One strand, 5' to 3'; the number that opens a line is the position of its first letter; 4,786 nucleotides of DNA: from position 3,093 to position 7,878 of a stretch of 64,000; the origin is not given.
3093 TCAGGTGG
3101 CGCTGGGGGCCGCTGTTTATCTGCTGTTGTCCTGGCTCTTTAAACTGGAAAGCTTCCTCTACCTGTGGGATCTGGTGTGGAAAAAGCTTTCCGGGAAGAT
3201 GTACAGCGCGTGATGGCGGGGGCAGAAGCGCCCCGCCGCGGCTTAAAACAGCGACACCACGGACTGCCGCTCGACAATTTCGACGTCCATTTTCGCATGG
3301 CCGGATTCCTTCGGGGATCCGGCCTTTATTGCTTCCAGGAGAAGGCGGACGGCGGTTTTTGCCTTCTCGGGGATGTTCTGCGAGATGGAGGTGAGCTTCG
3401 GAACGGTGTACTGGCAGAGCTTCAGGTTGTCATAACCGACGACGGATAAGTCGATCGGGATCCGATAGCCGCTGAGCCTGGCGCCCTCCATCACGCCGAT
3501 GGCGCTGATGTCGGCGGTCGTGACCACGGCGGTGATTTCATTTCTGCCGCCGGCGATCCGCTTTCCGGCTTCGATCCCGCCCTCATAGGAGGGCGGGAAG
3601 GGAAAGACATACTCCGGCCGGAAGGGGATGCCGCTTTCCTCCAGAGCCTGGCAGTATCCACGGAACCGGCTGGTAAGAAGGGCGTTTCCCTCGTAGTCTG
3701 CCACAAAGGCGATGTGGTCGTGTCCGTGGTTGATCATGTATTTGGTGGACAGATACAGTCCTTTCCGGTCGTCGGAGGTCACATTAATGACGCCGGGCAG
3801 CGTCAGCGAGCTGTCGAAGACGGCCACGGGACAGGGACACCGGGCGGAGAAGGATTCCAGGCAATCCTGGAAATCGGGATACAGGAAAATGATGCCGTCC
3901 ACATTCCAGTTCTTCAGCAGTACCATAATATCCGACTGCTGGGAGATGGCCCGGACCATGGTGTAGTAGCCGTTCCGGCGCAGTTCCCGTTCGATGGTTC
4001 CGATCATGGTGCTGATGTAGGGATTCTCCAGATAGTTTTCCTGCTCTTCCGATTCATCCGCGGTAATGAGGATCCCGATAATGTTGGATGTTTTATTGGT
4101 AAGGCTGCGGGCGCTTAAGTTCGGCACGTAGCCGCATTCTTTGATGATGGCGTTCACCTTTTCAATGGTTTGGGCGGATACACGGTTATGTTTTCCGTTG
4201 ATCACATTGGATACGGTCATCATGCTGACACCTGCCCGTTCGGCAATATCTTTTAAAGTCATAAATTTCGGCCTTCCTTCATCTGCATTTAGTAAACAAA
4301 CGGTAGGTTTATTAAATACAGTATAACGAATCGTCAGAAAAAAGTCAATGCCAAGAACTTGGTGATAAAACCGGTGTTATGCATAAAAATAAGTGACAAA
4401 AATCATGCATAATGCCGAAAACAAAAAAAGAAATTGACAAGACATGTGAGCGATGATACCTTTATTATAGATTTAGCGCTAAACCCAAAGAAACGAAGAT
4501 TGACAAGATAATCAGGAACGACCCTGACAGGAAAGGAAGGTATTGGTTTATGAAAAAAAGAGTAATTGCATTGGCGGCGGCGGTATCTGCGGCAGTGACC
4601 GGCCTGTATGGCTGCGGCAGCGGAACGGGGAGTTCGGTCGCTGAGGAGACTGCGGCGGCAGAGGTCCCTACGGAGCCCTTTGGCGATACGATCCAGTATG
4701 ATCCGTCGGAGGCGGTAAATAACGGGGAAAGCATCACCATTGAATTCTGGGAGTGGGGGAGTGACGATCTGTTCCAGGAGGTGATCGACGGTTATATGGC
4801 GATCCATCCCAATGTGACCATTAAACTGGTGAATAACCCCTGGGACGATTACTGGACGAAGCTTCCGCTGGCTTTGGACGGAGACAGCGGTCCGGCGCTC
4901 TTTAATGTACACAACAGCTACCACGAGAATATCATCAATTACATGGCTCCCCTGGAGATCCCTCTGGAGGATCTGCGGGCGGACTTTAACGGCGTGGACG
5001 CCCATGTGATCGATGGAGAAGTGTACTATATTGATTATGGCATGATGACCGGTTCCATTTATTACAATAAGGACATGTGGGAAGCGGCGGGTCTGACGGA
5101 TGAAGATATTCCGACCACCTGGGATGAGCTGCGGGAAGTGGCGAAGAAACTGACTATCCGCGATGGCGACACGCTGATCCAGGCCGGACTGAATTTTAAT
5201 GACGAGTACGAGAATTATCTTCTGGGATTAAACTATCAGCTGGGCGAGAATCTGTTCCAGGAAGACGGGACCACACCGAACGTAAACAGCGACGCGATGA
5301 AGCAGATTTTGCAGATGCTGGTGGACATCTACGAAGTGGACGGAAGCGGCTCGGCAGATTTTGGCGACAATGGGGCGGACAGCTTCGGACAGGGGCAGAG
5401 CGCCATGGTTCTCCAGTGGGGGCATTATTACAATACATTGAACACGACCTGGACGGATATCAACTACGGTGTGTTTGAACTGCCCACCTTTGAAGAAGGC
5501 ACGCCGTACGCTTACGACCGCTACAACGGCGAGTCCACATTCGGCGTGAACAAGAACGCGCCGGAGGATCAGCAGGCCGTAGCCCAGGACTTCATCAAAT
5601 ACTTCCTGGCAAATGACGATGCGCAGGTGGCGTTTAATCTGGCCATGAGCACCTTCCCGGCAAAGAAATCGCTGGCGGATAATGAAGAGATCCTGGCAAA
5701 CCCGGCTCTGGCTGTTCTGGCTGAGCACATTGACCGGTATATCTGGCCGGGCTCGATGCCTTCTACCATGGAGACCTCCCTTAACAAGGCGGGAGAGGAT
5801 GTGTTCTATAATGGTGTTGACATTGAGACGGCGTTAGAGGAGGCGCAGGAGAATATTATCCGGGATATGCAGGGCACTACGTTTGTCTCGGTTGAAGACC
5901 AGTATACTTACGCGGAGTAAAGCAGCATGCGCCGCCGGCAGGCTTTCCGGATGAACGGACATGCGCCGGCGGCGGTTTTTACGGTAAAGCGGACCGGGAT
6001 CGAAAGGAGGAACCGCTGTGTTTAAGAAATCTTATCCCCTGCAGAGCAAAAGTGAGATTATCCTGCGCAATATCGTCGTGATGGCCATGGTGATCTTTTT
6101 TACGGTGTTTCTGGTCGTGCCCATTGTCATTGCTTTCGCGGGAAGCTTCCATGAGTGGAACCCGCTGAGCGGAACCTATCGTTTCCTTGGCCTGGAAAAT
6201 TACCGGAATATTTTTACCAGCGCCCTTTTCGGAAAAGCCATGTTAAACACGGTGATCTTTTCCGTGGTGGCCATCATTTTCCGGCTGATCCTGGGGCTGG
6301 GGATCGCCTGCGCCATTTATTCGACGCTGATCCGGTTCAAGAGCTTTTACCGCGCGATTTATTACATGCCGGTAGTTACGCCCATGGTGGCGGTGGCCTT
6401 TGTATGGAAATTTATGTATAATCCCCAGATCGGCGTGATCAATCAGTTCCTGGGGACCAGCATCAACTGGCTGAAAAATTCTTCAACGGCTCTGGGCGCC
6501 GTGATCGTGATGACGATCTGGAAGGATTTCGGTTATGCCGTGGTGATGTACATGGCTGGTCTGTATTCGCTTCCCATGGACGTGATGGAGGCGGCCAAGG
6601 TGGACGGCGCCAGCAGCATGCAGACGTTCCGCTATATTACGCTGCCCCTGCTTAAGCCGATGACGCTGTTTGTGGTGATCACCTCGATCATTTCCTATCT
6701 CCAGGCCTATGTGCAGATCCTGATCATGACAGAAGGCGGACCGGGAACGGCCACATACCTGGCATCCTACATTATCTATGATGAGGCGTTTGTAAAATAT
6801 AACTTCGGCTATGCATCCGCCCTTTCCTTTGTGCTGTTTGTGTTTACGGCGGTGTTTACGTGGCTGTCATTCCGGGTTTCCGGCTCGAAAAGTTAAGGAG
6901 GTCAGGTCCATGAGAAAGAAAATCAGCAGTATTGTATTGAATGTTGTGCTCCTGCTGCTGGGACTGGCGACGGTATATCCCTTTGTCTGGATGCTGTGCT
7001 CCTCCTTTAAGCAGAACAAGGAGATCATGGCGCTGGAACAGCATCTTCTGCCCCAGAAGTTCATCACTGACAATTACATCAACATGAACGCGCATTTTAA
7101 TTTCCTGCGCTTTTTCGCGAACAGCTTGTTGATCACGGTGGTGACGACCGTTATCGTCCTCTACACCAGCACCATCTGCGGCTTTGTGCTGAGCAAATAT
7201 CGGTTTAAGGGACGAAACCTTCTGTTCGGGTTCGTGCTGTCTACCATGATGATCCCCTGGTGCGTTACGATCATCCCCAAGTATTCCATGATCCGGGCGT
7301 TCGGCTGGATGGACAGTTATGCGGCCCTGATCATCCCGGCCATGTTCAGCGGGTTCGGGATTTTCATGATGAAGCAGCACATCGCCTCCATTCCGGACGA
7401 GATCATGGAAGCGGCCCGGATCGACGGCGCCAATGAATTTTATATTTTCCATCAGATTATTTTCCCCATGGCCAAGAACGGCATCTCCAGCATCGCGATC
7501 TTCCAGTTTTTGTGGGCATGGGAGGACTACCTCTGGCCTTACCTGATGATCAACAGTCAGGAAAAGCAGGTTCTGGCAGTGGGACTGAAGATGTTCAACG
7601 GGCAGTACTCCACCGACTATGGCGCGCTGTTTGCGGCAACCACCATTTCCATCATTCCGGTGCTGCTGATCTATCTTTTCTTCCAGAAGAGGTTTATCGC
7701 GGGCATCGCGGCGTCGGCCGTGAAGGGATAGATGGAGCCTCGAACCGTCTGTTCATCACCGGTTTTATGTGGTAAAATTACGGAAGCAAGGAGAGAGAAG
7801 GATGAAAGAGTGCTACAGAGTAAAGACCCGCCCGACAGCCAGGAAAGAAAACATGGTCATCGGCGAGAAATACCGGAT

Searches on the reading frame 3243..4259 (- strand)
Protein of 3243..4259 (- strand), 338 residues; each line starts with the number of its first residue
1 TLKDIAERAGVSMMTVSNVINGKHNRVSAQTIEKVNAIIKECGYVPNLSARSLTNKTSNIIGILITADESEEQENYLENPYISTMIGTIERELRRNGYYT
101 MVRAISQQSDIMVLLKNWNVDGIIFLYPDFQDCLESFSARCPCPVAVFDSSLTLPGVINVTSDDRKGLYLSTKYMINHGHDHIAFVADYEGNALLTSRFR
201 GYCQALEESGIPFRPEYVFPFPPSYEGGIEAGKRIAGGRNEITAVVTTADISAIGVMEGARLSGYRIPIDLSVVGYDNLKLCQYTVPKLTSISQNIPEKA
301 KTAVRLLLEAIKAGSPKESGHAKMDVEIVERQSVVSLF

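Call 11: search_protein_families(library=pfam, proteins=[window:3243-4259:-], max_evalue=0.00001)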
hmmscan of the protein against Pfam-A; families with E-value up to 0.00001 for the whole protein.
window:3243-4259:- (338 aa): 3 families
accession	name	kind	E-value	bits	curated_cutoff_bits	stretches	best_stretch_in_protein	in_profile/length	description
PF13377.12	Peripla_BP_3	-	2.4e-29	103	26.5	1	173-334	2-167/167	Periplasmic binding protein-like domain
PF00532.27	Peripla_BP_1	-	4.4e-19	69.5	22.2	1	76-295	10-245/281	Periplasmic binding proteins and sugar binding domain of LacI family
PF00356.27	LacI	-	4.7e-19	68.4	27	1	1-47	1-46/46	Bacterial regulatory proteins, lacI family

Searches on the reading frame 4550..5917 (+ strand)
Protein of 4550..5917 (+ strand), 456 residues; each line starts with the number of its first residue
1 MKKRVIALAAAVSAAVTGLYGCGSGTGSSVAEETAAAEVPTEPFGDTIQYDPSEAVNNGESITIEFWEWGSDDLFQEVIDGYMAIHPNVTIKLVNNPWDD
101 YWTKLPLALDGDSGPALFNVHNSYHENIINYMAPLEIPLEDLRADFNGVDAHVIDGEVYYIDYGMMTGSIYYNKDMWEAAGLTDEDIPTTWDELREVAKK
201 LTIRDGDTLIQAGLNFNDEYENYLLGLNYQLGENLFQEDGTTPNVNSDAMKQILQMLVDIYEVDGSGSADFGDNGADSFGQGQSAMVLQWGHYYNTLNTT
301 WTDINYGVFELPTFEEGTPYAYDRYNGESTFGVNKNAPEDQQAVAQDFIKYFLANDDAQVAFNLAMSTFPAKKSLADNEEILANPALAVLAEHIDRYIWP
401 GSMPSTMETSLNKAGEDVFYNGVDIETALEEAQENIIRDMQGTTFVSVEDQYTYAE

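Call 11: search_protein_families(library=pfam, proteins=[window:4550-5917:+], max_evalue=0.00001)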
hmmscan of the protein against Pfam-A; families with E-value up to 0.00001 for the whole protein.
window:4550-5917:+ (456 aa): 2 families
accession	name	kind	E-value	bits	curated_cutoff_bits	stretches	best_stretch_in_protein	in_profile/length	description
PF13416.11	SBP_bac_8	-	2e-31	110.2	27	1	79-388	3-278/279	Bacterial extracellular solute-binding protein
PF01547.30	SBP_bac_1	-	9e-31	108.4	26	1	74-357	9-305/307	Bacterial extracellular solute-binding protein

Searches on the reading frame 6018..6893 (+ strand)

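Call 11: search_protein_families(library=pfam, proteins=[window:6018-6893:+], max_evalue=0.00001)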
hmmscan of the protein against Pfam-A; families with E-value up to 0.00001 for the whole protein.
window:6018-6893:+ (292 aa): 1 family
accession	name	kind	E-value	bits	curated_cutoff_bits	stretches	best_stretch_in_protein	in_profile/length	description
PF00528.27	BPD_transp_1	-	2e-19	70.5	26.4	1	92-283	2-174/184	Binding-protein-dependent transport system inner membrane component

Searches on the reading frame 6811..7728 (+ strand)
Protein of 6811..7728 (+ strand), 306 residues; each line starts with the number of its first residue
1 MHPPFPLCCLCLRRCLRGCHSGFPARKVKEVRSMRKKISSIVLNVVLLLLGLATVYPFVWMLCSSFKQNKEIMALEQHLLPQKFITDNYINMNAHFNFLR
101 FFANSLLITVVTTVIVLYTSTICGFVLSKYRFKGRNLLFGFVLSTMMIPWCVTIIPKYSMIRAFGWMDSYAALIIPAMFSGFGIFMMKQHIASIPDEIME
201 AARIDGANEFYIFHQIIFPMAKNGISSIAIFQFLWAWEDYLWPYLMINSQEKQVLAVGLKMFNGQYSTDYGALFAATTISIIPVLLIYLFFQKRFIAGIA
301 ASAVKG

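Call 11: search_protein_families(library=pfam, proteins=[window:6811-7728:+], max_evalue=0.00001)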
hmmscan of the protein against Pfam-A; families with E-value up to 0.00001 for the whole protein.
window:6811-7728:+ (306 aa): 1 family
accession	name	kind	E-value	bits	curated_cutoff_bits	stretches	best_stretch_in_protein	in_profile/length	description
PF00528.27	BPD_transp_1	-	3.5e-22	79.4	26.4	1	121-296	2-179/184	Binding-protein-dependent transport system inner membrane component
